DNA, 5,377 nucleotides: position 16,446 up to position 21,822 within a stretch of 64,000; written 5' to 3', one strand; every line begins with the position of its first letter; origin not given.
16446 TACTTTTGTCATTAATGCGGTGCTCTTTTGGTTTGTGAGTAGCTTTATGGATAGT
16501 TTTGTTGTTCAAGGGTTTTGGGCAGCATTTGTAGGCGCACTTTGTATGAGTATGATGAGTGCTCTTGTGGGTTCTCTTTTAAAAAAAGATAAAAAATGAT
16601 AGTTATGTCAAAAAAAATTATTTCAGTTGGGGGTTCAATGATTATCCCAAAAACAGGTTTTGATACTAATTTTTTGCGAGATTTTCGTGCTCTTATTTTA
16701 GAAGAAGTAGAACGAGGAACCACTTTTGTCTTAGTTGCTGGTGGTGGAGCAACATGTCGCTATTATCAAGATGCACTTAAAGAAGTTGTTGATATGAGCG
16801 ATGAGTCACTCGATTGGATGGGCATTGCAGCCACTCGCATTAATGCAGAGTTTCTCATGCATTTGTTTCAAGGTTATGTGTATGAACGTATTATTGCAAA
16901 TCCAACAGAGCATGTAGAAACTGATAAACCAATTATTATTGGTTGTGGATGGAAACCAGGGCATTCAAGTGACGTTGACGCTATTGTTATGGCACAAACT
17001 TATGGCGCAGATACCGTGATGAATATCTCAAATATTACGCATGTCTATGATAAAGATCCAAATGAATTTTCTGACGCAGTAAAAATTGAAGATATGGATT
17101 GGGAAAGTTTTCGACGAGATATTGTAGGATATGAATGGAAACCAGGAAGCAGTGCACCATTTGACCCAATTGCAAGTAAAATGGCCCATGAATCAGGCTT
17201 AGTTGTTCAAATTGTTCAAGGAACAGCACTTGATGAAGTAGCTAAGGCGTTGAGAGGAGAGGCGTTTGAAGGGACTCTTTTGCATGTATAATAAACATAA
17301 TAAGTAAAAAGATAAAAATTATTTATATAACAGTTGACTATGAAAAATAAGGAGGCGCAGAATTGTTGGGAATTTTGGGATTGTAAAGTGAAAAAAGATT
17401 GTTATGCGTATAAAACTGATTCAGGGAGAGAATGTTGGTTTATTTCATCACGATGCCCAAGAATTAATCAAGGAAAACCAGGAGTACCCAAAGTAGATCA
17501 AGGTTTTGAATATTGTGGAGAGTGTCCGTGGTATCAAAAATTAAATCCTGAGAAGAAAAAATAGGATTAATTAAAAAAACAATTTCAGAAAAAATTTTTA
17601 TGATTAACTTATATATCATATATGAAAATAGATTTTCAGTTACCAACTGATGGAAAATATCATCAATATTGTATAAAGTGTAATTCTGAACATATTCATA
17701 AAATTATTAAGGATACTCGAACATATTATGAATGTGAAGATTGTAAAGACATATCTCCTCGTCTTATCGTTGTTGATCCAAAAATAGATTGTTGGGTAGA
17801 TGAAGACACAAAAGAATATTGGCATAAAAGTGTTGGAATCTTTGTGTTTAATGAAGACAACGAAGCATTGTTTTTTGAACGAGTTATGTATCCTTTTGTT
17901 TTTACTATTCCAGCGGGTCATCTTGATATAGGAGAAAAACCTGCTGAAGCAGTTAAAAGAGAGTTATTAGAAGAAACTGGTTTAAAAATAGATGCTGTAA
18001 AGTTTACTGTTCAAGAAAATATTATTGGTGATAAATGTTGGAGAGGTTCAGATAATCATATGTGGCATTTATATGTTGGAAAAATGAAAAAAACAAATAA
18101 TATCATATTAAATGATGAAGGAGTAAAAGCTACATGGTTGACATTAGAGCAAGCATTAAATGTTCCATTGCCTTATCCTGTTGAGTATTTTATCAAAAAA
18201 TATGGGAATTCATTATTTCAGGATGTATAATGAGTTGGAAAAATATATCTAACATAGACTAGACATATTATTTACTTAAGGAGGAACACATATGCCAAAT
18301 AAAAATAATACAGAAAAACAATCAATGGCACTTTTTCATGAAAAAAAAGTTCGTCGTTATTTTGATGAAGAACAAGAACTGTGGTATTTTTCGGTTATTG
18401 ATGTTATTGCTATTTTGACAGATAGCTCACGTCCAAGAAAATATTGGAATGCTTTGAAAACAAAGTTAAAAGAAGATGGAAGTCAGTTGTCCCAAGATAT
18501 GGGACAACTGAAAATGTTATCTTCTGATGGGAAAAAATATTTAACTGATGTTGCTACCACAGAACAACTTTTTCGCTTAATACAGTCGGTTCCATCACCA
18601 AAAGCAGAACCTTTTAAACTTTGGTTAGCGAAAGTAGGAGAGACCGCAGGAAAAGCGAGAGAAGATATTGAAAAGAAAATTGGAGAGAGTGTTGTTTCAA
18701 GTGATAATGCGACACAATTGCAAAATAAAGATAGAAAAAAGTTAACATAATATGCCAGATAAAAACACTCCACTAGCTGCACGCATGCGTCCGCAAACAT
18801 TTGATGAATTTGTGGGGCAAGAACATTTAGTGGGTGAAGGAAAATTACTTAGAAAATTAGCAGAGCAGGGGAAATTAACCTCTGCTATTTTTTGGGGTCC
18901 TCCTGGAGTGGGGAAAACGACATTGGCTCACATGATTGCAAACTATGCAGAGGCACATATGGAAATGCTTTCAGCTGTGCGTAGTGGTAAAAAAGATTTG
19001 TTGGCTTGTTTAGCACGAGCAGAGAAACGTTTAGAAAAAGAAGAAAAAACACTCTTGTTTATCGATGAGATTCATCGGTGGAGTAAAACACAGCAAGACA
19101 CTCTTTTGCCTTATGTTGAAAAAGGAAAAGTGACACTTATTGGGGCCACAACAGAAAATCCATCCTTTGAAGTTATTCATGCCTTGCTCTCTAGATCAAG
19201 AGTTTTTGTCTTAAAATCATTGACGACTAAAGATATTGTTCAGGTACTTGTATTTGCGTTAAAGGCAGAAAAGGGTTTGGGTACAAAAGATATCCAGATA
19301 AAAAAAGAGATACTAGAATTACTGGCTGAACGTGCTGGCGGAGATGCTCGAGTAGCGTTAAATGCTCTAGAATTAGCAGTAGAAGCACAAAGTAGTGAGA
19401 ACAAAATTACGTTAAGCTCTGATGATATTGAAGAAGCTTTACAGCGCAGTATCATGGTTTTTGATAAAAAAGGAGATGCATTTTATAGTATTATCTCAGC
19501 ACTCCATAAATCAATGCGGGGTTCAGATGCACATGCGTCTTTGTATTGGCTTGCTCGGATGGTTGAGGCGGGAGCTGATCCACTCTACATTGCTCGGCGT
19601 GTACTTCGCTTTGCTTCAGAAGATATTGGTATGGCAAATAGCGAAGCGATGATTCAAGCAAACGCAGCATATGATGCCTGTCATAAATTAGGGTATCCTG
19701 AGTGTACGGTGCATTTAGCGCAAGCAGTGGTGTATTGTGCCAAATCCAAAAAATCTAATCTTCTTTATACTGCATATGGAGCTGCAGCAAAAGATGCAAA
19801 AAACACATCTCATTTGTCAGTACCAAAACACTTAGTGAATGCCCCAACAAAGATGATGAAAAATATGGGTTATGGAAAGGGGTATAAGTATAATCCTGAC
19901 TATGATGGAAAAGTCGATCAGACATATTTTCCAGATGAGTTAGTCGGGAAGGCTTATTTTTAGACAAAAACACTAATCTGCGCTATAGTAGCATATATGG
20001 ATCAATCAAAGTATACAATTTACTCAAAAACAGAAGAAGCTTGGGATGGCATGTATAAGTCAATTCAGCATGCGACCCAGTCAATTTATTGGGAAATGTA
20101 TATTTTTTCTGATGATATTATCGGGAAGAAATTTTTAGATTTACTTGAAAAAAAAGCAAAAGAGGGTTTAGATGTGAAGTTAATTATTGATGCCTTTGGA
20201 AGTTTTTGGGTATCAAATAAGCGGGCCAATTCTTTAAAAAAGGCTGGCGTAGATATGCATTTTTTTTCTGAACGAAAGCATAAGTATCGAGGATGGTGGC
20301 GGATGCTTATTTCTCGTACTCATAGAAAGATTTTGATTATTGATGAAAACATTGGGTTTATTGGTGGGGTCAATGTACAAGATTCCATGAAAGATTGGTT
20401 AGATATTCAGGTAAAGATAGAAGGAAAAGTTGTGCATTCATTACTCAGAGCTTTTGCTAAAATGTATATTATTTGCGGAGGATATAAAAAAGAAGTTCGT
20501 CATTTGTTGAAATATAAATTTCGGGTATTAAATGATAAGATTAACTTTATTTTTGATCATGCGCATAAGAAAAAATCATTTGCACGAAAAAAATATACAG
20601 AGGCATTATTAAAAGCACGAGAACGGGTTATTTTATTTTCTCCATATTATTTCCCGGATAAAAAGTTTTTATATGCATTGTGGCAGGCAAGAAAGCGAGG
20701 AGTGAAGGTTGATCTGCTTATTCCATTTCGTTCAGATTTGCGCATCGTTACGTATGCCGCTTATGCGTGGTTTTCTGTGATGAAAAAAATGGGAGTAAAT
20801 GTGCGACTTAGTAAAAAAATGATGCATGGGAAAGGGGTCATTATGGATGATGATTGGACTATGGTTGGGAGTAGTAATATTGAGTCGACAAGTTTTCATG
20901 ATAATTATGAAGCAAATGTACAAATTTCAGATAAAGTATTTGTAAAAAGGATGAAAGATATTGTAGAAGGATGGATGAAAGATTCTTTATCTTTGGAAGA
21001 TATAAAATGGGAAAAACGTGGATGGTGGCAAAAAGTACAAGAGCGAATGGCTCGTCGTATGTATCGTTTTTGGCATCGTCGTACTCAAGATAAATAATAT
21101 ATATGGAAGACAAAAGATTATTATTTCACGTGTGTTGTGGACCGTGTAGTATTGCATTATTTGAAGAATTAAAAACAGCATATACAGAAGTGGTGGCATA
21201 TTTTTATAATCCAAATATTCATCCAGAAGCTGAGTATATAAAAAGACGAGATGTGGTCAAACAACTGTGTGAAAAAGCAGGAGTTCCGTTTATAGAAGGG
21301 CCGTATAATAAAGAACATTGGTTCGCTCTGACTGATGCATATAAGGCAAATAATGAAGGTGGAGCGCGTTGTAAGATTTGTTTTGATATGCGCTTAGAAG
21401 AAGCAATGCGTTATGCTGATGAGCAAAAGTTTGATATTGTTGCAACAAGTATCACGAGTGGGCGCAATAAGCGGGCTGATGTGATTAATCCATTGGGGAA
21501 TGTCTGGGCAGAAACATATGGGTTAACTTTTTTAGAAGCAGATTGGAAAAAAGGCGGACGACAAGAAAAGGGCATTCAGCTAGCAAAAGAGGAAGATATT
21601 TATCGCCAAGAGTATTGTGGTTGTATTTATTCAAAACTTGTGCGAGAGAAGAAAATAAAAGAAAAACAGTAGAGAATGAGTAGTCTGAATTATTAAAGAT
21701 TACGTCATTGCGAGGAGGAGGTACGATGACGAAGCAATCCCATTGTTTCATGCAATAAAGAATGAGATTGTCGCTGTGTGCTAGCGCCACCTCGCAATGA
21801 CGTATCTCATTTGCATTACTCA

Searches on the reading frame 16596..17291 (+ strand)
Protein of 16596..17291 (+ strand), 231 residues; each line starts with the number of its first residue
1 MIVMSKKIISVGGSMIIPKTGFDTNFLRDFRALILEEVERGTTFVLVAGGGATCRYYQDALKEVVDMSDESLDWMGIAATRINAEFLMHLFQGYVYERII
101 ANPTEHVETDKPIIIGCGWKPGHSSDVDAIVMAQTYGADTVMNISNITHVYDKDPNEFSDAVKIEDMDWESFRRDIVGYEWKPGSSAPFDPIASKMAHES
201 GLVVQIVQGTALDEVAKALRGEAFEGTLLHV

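Call 68: search_protein_families(library=pfam, proteins=[window:16596-17291:+], max_evalue=0.0001)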
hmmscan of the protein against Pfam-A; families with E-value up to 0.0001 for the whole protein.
window:16596-17291:+ (231 aa): 1 family
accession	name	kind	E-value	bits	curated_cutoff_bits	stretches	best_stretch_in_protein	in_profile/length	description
PF00696.33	AA_kinase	-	3.1e-20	73.4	24.9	1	7-207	3-233/234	Amino acid kinase family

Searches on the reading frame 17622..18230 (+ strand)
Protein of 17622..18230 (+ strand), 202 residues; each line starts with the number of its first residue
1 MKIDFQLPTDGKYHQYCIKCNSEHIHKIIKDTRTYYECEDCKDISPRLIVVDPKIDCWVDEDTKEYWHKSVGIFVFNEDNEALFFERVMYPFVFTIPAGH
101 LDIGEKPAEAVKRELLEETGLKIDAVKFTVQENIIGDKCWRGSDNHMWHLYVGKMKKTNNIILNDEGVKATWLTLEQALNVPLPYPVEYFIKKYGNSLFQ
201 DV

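Call 68: search_protein_families(library=pfam, proteins=[window:17622-18230:+], max_evalue=0.0001)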
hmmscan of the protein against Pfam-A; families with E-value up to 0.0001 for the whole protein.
window:17622-18230:+ (202 aa): 1 family
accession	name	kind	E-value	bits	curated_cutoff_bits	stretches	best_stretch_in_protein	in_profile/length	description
PF00293.34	NUDIX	-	9.8e-19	68.1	21.1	1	68-181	3-121/134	NUDIX domain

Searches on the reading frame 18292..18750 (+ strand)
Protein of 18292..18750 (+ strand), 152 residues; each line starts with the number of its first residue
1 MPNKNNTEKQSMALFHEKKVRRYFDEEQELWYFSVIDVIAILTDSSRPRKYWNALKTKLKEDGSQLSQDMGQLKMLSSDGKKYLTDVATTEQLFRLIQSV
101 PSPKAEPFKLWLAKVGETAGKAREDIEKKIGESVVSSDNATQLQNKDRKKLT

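Call 68: search_protein_families(library=pfam, proteins=[window:18292-18750:+], max_evalue=0.0001)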
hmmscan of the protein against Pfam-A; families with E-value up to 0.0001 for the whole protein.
window:18292-18750:+ (152 aa): 1 family
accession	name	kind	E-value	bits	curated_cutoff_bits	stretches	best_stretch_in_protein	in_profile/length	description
PF02498.22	Bro-N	-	6.7e-11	43.1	25.6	1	20-114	2-92/96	BRO family, N-terminal domain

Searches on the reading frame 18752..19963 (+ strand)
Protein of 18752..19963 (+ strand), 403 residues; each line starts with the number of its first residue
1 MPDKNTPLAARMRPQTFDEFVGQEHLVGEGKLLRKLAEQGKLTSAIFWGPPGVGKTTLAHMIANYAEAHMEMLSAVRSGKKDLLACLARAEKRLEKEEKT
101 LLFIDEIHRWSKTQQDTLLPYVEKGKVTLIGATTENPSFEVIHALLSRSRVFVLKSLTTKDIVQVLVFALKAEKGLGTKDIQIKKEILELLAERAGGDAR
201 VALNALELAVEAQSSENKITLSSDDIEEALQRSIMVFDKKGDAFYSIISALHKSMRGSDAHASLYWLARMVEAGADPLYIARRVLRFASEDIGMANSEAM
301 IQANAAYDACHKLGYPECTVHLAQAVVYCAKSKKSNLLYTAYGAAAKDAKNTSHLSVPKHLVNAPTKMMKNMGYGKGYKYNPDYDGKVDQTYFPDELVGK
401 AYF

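Call 68: search_protein_families(library=pfam, proteins=[window:18752-19963:+], max_evalue=0.0001)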
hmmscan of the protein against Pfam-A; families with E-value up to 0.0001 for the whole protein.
window:18752-19963:+ (403 aa): 12 families
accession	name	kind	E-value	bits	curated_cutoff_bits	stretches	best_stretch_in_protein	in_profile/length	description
PF12002.13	MgsA_C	-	9.5e-57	192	27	1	257-403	1-148/167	MgsA AAA+ ATPase C terminal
PF16193.11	AAA_assoc_2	-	4.2e-27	94.6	34.3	1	178-256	2-81/81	AAA C-terminal domain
PF05496.18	RuvB_N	-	2.1e-17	63.8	27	1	12-130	1-116/159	Holliday junction DNA helicase RuvB P-loop domain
PF00004.35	AAA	-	1.7e-15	58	21.2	1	46-151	2-125/131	ATPase family associated with various cellular activities (AAA)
PF00158.32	Sigma54_activat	-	8.2e-07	29.3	20.2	0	93-144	88-140/168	Sigma-54 interaction domain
PF13173.12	AAA_14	-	1.4e-06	28.8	27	1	47-158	7-124/129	AAA domain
PF13191.12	AAA_16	-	5.5e-06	27.4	32.6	0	33-69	16-51/167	AAA ATPase domain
PF07724.20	AAA_2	-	7.6e-06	26.5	27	1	42-128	3-105/166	AAA domain (Cdc48 subfamily)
PF07728.20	AAA_5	-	2.9e-05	24.5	22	0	46-135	3-103/139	AAA domain (dynein-related subfamily)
PF20720.3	nSTAND3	-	3e-05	24.2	27.2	1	45-106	20-73/155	Novel STAND NTPase 3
PF13604.12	AAA_30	-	4.3e-05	23.8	27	0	33-134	10-126/191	AAA domain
PF13401.12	AAA_22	-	4.5e-05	24.2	27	0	45-66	8-29/130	AAA domain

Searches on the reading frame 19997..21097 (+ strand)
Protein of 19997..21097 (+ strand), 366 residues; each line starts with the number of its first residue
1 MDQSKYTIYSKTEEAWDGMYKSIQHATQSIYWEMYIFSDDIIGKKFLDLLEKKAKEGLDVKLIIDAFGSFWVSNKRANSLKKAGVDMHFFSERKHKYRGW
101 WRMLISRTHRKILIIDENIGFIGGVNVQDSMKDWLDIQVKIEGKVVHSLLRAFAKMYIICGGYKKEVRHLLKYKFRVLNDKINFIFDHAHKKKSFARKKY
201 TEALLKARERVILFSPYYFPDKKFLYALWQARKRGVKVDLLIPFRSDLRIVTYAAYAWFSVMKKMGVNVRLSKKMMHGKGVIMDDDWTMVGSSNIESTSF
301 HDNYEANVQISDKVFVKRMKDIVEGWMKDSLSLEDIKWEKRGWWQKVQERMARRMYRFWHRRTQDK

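Call 69: search_protein_families(library=pfam, proteins=[window:19997-21097:+], max_evalue=0.0001)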
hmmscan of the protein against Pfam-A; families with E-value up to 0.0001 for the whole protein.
window:19997-21097:+ (366 aa): 2 families
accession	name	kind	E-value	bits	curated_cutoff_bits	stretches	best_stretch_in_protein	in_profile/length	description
PF13091.12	PLDc_2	-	6.2e-40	136.5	27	2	202-323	3-128/132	PLD-like domain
PF00614.28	PLDc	-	5.3e-10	39.3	21.9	0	109-127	6-24/28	Phospholipase D Active site motif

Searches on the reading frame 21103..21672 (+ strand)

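Call 69: search_protein_families(library=pfam, proteins=[window:21103-21672:+], max_evalue=0.0001)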
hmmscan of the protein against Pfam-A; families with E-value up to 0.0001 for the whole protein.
window:21103-21672:+ (189 aa): 1 family
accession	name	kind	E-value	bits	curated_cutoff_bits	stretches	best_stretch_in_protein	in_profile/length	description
PF02677.20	QueH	-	1.2e-61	208.3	23.5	1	6-178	1-173/175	Epoxyqueuosine reductase QueH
